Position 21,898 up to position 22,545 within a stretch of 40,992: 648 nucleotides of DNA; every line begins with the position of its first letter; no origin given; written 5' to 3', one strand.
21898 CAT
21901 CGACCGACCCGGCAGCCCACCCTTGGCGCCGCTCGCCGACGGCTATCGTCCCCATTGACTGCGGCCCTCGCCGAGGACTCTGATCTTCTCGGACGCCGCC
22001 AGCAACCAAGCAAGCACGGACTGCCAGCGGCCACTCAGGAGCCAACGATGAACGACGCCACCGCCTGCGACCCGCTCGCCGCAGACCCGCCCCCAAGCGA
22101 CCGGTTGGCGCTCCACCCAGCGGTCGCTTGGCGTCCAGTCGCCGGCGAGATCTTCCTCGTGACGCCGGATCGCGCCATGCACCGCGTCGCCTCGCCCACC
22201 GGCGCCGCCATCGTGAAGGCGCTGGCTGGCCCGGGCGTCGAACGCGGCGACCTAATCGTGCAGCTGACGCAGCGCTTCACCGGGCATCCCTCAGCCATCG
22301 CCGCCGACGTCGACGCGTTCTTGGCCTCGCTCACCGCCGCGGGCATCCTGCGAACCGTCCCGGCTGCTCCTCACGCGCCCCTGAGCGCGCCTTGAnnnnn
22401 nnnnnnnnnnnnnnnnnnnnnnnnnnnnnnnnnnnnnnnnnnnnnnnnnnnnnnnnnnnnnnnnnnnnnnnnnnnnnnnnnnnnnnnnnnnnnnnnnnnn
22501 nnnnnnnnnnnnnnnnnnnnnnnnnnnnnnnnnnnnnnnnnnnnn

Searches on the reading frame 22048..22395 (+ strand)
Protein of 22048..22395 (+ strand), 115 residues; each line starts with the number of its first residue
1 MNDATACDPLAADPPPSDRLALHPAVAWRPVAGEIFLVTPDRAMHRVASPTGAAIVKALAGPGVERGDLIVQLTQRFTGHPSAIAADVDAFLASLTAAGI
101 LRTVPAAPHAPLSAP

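Call 95: search_protein_families(library=pfam, proteins=[window:22048-22395:+], max_evalue=1)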
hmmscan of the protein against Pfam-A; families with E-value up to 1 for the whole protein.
window:22048-22395:+ (115 aa): 1 family
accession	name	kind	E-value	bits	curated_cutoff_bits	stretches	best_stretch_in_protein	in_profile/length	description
PF05402.18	PqqD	-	2.7e-08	34.5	23.4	1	49-101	16-67/67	Coenzyme PQQ synthesis protein D (PqqD)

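Call 101: search_protein_families(library=ncbifam, proteins=[window:22048-22395:+], max_evalue=0.000001)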
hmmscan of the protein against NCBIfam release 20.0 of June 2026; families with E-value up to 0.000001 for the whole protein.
window:22048-22395:+ (115 aa): 0 families
